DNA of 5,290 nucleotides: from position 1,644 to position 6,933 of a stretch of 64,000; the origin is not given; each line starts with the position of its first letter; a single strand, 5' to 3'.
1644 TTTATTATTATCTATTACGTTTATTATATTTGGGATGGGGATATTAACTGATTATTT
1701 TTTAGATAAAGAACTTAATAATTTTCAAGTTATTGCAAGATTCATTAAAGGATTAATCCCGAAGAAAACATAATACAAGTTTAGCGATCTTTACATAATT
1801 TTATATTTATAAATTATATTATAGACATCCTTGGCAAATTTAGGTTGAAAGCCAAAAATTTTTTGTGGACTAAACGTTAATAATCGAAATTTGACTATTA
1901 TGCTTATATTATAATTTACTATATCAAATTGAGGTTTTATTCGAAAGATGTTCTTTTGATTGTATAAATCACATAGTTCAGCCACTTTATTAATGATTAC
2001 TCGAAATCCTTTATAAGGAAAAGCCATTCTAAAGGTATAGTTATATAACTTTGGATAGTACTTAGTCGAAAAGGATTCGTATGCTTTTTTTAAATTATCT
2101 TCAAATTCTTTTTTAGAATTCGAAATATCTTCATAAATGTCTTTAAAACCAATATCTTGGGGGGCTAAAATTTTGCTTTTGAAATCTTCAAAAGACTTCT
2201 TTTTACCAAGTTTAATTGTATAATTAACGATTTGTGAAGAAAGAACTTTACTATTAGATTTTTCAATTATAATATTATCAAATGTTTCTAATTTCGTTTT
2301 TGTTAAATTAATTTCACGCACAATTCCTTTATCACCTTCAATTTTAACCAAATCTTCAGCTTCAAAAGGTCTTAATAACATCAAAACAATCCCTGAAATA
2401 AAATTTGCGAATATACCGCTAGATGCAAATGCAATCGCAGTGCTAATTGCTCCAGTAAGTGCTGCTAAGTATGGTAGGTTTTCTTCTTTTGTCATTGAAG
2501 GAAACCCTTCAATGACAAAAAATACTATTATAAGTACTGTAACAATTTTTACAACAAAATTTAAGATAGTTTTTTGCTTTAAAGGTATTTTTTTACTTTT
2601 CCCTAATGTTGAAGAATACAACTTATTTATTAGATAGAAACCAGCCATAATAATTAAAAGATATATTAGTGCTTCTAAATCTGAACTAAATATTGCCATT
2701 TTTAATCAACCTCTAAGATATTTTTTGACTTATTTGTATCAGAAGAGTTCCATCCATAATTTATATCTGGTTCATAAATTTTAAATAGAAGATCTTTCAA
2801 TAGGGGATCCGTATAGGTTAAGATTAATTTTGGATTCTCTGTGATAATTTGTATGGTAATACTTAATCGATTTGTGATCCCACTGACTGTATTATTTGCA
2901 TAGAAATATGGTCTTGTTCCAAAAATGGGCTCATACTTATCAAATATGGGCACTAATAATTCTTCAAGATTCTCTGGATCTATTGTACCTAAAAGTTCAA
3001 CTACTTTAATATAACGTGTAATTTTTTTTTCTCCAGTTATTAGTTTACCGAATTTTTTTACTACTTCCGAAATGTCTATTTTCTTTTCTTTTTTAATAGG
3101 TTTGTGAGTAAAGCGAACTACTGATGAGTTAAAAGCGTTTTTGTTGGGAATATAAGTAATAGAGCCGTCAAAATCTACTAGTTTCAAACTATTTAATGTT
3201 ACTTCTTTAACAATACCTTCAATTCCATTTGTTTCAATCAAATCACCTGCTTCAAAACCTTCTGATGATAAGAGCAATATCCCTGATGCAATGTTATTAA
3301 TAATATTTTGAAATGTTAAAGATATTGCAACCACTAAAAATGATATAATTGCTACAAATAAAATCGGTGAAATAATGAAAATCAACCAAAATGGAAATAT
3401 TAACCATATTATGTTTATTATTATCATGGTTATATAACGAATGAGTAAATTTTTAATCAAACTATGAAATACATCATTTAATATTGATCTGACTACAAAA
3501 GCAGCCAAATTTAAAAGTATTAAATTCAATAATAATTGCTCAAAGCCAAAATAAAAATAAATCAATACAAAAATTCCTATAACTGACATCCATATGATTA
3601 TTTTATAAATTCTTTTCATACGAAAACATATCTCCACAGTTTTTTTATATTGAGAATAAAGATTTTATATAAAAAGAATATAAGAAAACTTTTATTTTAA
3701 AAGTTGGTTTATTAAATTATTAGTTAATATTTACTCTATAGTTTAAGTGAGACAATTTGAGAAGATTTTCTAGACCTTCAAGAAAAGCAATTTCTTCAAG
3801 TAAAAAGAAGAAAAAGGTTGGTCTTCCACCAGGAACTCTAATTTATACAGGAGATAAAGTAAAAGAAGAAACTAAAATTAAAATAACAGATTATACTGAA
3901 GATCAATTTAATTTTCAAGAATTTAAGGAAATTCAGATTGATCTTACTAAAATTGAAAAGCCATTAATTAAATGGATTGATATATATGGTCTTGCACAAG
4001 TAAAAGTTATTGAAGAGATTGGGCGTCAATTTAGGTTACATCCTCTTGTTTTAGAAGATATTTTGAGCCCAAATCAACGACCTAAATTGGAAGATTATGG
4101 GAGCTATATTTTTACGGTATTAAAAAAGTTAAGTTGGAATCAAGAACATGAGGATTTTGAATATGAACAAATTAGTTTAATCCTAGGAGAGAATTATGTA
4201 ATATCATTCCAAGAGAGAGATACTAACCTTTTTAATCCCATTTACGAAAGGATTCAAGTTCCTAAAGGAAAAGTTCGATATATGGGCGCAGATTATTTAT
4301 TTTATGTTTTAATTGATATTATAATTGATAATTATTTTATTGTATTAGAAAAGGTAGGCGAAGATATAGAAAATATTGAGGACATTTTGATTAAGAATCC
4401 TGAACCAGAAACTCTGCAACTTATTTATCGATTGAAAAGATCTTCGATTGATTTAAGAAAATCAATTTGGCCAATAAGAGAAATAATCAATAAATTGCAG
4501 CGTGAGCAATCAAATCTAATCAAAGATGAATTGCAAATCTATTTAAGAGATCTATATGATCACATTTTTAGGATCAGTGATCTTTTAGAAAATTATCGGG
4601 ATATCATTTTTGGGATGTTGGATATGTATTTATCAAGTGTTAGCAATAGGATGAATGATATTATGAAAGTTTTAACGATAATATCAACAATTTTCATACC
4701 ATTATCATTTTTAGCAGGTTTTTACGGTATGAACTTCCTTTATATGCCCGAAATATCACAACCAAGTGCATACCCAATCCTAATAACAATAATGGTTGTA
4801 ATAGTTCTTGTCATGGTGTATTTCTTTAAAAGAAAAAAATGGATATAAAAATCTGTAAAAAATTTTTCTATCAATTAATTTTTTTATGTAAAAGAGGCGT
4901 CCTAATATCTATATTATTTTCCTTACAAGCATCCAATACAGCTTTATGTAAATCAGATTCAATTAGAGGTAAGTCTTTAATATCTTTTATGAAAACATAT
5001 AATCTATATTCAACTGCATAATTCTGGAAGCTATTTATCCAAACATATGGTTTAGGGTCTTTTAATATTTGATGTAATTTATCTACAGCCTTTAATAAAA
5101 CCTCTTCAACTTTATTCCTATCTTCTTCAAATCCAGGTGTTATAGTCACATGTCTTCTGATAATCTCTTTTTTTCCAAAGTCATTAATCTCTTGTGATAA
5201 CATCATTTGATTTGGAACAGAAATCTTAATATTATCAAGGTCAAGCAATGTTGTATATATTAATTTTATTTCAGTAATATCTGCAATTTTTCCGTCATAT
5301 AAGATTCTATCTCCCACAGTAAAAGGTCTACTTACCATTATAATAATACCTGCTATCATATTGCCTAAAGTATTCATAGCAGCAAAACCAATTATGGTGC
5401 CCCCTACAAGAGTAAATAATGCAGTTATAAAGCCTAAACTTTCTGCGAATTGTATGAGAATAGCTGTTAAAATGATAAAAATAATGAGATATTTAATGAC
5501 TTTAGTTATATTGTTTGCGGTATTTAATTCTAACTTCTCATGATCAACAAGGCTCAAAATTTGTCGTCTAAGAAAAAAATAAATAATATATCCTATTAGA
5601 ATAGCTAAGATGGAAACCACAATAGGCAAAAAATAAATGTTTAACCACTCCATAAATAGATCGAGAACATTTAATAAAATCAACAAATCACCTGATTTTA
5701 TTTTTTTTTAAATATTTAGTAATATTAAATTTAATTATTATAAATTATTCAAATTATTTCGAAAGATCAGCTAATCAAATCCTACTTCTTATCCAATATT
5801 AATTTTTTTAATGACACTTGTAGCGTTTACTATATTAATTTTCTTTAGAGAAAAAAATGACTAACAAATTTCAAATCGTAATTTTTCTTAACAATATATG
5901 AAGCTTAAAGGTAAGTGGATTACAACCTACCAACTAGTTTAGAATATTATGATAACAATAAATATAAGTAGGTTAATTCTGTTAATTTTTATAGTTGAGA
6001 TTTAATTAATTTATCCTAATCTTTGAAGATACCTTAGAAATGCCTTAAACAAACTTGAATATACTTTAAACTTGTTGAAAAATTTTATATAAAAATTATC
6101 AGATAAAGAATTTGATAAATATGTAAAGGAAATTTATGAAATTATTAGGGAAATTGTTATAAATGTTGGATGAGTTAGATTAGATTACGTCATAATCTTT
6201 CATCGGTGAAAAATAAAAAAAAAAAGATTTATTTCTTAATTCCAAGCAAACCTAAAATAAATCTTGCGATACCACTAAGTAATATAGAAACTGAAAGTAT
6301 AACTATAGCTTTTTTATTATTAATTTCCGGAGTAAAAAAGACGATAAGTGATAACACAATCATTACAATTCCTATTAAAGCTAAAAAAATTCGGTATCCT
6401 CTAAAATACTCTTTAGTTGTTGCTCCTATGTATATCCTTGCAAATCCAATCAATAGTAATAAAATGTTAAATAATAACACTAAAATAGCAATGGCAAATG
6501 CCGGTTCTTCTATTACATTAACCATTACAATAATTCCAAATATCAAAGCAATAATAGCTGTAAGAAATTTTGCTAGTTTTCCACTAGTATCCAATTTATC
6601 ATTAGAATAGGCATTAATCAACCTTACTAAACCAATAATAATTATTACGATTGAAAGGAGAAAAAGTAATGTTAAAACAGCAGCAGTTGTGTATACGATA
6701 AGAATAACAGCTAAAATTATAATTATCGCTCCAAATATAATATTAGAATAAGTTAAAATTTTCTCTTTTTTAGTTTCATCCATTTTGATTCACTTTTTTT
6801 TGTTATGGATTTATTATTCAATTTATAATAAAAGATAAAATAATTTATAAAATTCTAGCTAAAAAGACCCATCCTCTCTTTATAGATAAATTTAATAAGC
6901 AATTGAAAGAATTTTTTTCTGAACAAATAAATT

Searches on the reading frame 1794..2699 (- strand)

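Call 30: search_protein_families(library=pfam, proteins=[window:1794-2699:-], max_evalue=0.001)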
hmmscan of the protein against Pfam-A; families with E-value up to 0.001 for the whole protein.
window:1794-2699:- (302 aa): 1 family
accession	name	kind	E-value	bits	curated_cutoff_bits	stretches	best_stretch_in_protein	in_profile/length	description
PF00924.24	MS_channel_2nd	-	3.3e-15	56.4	20.2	1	96-161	2-67/68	Mechanosensitive ion channel, beta-domain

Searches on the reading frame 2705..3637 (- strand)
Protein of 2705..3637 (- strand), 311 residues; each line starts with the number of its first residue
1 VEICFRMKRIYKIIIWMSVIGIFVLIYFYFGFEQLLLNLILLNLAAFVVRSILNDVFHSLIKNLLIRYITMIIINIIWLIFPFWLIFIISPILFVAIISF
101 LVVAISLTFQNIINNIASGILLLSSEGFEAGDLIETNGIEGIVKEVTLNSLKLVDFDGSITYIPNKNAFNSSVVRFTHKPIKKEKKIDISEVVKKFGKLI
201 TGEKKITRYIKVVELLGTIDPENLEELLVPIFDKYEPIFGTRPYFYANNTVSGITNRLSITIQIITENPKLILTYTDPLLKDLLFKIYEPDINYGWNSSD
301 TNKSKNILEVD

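Call 30: search_protein_families(library=pfam, proteins=[window:2705-3637:-], max_evalue=0.001)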
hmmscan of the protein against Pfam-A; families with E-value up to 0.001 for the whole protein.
window:2705-3637:- (311 aa): 1 family
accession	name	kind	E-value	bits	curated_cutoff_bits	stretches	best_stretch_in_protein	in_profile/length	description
PF00924.24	MS_channel_2nd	-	1.2e-15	57.8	20.2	1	111-174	1-64/68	Mechanosensitive ion channel, beta-domain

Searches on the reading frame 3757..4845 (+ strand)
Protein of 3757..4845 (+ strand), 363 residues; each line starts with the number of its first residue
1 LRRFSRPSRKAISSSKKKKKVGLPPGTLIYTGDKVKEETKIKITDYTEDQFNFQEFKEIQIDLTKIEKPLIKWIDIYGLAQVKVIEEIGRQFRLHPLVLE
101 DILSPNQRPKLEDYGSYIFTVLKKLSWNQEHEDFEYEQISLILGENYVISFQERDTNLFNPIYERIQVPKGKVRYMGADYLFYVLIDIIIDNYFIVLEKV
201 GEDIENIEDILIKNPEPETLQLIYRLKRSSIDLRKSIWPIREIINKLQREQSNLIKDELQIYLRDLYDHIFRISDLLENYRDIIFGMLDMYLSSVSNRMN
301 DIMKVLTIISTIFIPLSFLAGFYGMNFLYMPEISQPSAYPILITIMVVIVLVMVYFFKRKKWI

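Call 30: search_protein_families(library=pfam, proteins=[window:3757-4845:+], max_evalue=0.001)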
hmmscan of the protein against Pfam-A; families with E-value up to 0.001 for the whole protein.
window:3757-4845:+ (363 aa): 1 family
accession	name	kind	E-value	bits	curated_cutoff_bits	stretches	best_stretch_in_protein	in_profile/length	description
PF01544.23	CorA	-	8.4e-71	239.1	27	1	71-359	4-292/292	CorA-like Mg2+ transporter protein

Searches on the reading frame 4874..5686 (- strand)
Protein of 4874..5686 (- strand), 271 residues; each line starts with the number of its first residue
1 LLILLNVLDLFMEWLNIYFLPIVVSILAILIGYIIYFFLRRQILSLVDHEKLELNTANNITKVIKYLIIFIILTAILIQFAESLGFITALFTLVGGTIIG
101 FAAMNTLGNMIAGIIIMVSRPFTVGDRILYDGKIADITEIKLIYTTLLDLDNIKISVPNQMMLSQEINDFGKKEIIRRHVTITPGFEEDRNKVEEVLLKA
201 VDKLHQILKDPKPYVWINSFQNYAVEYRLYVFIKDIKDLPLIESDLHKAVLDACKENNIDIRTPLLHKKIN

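Call 30: search_protein_families(library=pfam, proteins=[window:4874-5686:-], max_evalue=0.001)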
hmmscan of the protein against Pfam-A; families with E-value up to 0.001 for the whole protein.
window:4874-5686:- (271 aa): 2 families
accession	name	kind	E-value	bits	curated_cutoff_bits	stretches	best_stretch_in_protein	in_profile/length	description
PF21082.3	MS_channel_3rd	-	2e-11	44.6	21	1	182-261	5-88/88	Mechanosensitive ion channel MscS, C-terminal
PF00924.24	MS_channel_2nd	-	5.3e-11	42.9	20.2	1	105-167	1-63/68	Mechanosensitive ion channel, beta-domain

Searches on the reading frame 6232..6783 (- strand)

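Call 30: search_protein_families(library=pfam, proteins=[window:6232-6783:-], max_evalue=0.001)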
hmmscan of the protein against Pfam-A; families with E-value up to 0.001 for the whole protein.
window:6232-6783:- (184 aa): 1 family
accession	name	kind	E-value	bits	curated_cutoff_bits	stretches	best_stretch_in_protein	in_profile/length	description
PF03729.18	DUF308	-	1.9e-11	44.5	25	1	16-87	1-72/73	Short repeat of unknown function (DUF308)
